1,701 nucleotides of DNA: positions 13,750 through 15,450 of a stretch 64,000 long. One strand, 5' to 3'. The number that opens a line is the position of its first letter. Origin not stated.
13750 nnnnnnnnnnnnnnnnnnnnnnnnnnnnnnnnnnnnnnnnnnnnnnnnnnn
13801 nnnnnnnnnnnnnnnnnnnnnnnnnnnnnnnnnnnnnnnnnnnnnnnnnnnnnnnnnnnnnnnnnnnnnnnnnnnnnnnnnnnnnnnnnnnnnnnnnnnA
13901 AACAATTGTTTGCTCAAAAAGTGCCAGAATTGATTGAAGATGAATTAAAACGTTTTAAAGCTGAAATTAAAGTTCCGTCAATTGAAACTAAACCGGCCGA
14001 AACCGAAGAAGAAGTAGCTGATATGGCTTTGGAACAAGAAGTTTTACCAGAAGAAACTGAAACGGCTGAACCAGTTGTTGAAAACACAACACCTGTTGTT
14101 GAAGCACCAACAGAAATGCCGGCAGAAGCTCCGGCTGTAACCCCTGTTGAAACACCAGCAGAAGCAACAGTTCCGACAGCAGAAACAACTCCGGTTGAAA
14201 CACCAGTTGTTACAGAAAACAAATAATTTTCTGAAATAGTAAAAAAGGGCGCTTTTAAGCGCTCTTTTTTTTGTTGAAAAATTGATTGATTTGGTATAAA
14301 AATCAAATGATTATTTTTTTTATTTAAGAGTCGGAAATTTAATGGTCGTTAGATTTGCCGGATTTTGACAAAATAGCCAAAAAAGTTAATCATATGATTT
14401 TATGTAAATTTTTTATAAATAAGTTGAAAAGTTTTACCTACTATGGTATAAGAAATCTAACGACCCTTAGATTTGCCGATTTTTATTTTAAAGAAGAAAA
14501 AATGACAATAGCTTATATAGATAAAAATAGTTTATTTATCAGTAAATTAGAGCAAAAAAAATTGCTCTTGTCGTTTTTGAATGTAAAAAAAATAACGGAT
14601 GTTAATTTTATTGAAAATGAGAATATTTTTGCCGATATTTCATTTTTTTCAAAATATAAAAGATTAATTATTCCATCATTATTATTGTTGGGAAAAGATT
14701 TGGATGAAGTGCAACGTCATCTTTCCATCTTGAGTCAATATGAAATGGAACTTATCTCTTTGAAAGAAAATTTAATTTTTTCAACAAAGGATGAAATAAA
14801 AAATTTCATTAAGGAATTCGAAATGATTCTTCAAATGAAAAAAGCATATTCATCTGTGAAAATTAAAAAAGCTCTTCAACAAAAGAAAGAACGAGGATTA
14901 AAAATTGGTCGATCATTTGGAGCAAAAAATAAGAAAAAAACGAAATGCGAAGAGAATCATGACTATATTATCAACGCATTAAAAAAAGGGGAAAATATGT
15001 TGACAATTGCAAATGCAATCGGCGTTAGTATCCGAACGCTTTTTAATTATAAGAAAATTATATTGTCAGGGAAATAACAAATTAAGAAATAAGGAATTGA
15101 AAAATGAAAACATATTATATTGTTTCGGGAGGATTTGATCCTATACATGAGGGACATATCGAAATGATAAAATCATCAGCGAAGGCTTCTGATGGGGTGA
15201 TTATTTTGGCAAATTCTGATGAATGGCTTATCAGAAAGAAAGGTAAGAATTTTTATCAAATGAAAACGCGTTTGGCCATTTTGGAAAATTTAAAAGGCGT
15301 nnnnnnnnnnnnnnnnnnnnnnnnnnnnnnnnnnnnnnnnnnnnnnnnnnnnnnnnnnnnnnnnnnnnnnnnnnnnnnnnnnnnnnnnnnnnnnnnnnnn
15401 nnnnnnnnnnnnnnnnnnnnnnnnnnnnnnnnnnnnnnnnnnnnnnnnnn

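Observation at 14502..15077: Catalytically dead serine-recombinase homologue at the head of the surface-glycan cluster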

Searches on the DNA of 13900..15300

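Call 73: search_rna_families(source=window, start=13900, end=15300, threshold=evalue, max_evalue=1)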
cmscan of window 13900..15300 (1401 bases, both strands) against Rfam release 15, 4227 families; matches with E-value up to 1: 9.
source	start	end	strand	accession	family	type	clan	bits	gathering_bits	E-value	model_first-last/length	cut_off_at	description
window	14226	14318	+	RF02434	SpF39_sRNA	Gene; sRNA;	-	27.9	60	0.49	1-109/109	no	Streptococcus sRNA SpF39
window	14180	14272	+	RF04184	BTnc060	Gene; sRNA;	-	26.2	228.9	0.14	1-213/213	no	Bacteroides sRNA BTnc060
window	14234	14312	-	RF02029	sraA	Gene; sRNA;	-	24.7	56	0.41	1-95/95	no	sraA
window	13994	14137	+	RF02687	RAGATH-8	Gene; sRNA;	-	22.6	86.7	0.0019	1-276/276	no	RAGATH-8 RNA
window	14210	14272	+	RF01403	STnc290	Gene; sRNA;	-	22.5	60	0.38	1-65/65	no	STnc290 Hfq binding RNA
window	14244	14317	-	RF04184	BTnc060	Gene; sRNA;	-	22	228.9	0.92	133-208/213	no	Bacteroides sRNA BTnc060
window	14146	14271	+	RF01408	sraL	Gene; sRNA;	-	18.8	39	0.16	1-142/142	no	sraL Hfq binding RNA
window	14110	14277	-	RF01808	MicX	Gene; sRNA;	-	17.8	75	0.39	1-194/194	no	MicX Vibrio cholerae sRNA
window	14243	14288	+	RF00032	Histone3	Cis-reg;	-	15.7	34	0.71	1-46/46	no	Histone 3' UTR stem-loop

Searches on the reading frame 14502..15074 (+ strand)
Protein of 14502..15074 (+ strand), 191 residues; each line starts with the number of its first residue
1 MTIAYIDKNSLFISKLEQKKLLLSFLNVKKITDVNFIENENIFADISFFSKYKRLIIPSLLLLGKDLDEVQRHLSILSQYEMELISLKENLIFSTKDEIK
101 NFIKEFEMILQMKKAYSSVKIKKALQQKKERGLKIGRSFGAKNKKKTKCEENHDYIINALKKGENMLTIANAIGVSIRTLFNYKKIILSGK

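Call 4: search_protein_families(library=pfam, proteins=[window:14502-15074:+], max_evalue=10)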
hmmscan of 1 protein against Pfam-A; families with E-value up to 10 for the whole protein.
window:14502-15074:+ (191 aa): 5 families
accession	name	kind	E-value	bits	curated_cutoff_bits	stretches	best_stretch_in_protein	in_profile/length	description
PF00239.26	Resolvase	-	0.0078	16.7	23.3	1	53-132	65-143/145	Resolvase, N terminal domain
PF08269.17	dCache_2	-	0.025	14.2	26.5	1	79-162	4-87/298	Cache domain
PF18152.6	DAHP_snth_FXD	-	0.23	11.7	27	1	108-142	1-35/67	DAHP synthase ferredoxin-like domain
PF16872.10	putAbiC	-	0.25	12.3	22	1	75-113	40-76/80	Putative phage abortive infection protein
PF07426.16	Dynactin_p22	-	0.55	10.5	25.2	1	65-128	57-121/168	Dynactin subunit p22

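Call 5: search_protein_families(library=ncbifam, proteins=[window:14502-15074:+], max_evalue=10)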
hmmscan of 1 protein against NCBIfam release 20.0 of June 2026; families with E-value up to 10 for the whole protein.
window:14502-15074:+ (191 aa): 5 families
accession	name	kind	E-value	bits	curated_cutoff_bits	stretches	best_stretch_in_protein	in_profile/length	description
NF009949.0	PRK13413.1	equivalog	2.5e-11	43.6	272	1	53-185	63-194/203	master DNA invertase Mpi family serine-type recombinase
NF006343.0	PRK08570.1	equivalog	0.0035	17.4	131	1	95-150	37-93/150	50S ribosomal protein L19e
NF008050.0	PRK10783.1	equivalog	0.013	13.8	508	1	125-185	371-432/457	murein transglycosylase D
NF040595.1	HTH_Cbp1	equivalog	0.02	14.8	140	1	105-179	50-126/135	CRISPR DNA repeat-binding protein Cbp1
TIGR02192.1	HtrL_YibB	equivalog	0.023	14.4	264.9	1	65-162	17-102/270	protein YibB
